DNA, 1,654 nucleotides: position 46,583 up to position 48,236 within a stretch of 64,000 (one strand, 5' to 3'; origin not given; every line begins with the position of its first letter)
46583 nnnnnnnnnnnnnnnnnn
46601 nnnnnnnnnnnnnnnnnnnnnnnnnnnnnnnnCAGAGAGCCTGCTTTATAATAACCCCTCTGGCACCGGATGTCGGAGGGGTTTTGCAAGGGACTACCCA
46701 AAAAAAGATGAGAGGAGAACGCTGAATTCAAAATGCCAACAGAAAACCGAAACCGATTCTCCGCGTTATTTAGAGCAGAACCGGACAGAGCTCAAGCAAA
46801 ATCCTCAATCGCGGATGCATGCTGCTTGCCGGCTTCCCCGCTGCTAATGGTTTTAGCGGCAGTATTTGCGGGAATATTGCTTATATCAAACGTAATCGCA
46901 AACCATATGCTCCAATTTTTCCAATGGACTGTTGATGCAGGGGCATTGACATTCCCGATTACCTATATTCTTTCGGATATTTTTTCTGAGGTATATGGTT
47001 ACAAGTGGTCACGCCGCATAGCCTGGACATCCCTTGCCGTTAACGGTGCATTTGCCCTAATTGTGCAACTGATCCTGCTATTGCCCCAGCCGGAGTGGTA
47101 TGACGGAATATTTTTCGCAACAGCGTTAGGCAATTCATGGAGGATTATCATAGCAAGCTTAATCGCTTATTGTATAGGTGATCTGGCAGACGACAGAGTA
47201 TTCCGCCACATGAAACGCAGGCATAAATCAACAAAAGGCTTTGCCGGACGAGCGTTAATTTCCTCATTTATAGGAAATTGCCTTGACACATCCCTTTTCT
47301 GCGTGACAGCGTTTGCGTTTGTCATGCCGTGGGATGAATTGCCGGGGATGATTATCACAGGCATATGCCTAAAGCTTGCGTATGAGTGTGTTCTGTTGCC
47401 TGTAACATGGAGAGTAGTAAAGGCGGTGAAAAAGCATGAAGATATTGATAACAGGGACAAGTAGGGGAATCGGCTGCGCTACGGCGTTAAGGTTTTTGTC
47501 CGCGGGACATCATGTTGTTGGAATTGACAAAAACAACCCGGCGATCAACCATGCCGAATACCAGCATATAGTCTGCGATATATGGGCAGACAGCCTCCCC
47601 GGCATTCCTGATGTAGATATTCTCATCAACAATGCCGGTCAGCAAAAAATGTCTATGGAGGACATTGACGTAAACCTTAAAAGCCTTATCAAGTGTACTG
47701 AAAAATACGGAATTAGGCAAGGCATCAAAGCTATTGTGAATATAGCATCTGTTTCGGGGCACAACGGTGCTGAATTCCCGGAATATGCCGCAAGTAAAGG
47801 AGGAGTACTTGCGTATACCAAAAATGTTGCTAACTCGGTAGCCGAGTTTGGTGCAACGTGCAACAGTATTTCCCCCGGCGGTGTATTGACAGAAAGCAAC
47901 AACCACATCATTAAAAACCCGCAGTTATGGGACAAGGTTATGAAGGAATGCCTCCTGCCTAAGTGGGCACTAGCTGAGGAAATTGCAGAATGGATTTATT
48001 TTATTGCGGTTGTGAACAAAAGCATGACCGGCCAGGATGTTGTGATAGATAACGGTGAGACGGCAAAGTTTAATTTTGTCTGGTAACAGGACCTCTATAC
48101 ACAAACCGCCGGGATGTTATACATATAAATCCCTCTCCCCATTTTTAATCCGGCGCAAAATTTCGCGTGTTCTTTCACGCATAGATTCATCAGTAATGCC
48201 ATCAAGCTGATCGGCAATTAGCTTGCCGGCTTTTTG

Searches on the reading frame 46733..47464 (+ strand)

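Call 65: search_protein_families(library=ncbifam, proteins=[window:46733-47464:+], max_evalue=0.00001)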
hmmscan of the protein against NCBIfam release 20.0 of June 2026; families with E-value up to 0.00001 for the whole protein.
window:46733-47464:+ (243 aa): 2 families
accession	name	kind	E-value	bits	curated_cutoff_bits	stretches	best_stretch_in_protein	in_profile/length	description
TIGR00697.1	TIGR00697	equivalog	4.4e-28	98.5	50.95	1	40-234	4-200/201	queuosine precursor transporter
NF008406.0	PRK11212.1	equivalog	1.2e-13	51.2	252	1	38-194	13-163/221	7-cyano-7-deazaguanine/7-aminomethyl-7-deazaguanine transporter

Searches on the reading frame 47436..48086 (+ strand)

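Call 65: search_protein_families(library=ncbifam, proteins=[window:47436-48086:+], max_evalue=0.00001)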
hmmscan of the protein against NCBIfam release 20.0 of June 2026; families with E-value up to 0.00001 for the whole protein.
window:47436-48086:+ (216 aa): 159 families (the best 25 are shown)
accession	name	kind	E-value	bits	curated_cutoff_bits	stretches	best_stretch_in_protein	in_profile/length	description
NF005118.0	PRK06550.1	equivalog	2.6e-26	92.9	270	1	2-210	7-235/236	3-oxoacyl-ACP reductase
TIGR01830.1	3oxo_ACP_reduc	equivalog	3.4e-24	85.9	297.75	1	4-207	2-237/239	3-oxoacyl-[acyl-carrier-protein] reductase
NF052558.1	MBtsdlDhBudC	equivalog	5.4e-24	85.1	270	1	3-211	6-244/250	meso-2,3-butanediol dehydrogenase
NF004198.0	PRK05653.1-3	equivalog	6.9e-23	81.4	296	1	3-204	10-242/248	3-oxoacyl-ACP reductase FabG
NF009466.0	PRK12826.1-2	subfamily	1e-22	80.8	222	1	59-210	81-246/248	3-oxoacyl-ACP reductase FabG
NF009464.0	PRK12824.1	subfamily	1.6e-22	80.4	269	1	59-202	80-236/245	3-oxoacyl-ACP reductase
NF005559.1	PRK07231.1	subfamily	3.1e-21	76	215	1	59-209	80-248/249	glucose 1-dehydrogenase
NF005474.0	PRK07074.1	equivalog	6.6e-21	75.2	361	1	3-210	6-244/259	SDR family oxidoreductase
TIGR01829.1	AcAcCoA_reduct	subfamily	1.6e-20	73.8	302.1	1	58-207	77-239/242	acetoacetyl-CoA reductase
NF004778.0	PRK06124.1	equivalog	3.7e-20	72.4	303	1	59-212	88-256/256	SDR family oxidoreductase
NF004746.0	PRK06077.1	equivalog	6e-20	71.7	320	1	59-211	84-248/252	3-ketoacyl-(acyl-carrier-protein) reductase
TIGR01963.1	PHB_DH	subfamily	6.3e-20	71.5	307.05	1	59-211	78-255/255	3-hydroxybutyrate dehydrogenase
TIGR01832.1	kduD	equivalog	1e-19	71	338.85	1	2-208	7-245/248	2-dehydro-3-deoxy-D-gluconate 5-dehydrogenase KduD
NF004197.0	PRK05653.1-1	equivalog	1.3e-19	70.9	332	1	59-207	84-245/249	3-oxoacyl-ACP reductase FabG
NF004818.0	PRK06172.1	equivalog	2.3e-19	69.7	336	1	77-210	113-252/253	SDR family oxidoreductase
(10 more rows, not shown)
